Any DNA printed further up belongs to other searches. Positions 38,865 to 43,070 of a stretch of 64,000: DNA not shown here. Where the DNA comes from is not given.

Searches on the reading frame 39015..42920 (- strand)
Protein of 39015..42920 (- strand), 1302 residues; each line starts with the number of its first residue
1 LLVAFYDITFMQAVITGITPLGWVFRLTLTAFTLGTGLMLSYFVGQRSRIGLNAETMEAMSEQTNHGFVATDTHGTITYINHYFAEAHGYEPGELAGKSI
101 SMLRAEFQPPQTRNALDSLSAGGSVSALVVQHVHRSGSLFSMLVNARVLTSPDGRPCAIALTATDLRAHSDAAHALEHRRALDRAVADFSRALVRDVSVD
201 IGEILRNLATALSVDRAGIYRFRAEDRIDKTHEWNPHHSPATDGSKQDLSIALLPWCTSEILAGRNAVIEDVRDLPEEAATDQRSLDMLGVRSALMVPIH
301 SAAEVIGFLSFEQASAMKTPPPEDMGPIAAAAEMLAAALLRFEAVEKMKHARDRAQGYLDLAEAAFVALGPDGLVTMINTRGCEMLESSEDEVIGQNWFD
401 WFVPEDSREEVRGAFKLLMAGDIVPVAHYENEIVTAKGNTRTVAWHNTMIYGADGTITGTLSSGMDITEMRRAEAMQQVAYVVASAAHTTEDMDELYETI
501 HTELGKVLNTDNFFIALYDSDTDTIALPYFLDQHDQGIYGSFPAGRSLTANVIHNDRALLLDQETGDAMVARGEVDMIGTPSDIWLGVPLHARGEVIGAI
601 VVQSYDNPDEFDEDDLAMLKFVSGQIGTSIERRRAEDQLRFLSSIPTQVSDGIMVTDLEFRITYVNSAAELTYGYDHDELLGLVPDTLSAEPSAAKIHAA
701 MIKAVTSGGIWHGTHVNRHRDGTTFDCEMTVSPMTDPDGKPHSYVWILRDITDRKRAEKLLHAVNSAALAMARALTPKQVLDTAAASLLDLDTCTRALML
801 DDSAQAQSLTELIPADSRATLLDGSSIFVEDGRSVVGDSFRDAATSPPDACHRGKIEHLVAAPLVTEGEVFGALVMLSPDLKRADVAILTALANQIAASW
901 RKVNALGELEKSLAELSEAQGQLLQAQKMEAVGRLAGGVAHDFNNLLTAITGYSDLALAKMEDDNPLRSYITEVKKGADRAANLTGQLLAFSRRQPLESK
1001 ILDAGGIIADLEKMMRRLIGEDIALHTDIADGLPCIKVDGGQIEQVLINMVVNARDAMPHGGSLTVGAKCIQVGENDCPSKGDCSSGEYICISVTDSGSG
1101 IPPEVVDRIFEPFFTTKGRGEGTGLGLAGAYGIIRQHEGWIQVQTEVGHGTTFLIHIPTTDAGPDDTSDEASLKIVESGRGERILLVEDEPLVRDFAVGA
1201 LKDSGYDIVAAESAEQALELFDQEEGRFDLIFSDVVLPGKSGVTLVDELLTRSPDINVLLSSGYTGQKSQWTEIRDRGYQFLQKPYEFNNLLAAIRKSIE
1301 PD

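Call 7: search_protein_families(library=pfam, proteins=[window:39015-42920:-], max_evalue=0.001)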
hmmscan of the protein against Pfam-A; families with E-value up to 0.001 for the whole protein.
window:39015-42920:- (1302 aa): 13 families
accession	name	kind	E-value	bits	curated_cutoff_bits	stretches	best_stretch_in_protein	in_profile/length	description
PF13426.13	PAS_9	-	7e-38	129.5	27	3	650-753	1-103/103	PAS domain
PF08448.16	PAS_4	-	4.8e-37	127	23.1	3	648-756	3-110/110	PAS fold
PF00989.32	PAS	-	1.8e-33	115.4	22.6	3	648-751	9-113/113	PAS fold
PF01590.32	GAF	-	1.4e-30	107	22.4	3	492-630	1-133/133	GAF domain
PF13185.12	GAF_2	-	2.8e-26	92.8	28.6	2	491-631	2-136/136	GAF domain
PF02518.31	HATPase_c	-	2.3e-23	83.2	26.4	1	1041-1160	4-110/111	Histidine kinase-, DNA gyrase B-, and HSP90-like ATPase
PF08447.18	PAS_3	-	1.8e-19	70.3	25.6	3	663-747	2-88/89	PAS fold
PF13492.12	GAF_3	-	4.6e-19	69.6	27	1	492-632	1-129/129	GAF domain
PF00072.30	Response_reg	-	3e-18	66.4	30.2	1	1184-1296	1-111/111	Response regulator receiver domain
PF13188.13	PAS_8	-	6.7e-14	51.6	21.8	1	648-685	9-47/65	PAS domain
PF00512.31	HisKA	-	6.6e-09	36.1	26.9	1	933-995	3-64/66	His Kinase A (phospho-acceptor) domain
PF24820.1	Diguanyl_cycl_sensor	-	3.3e-07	30.7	28.1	1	361-441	5-85/109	Diguanylate cyclase-like sensor domain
PF15714.11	SpoVT_C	-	0.00023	21.7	27.5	0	855-885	78-108/128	Stage V sporulation protein T C-terminal, transcription factor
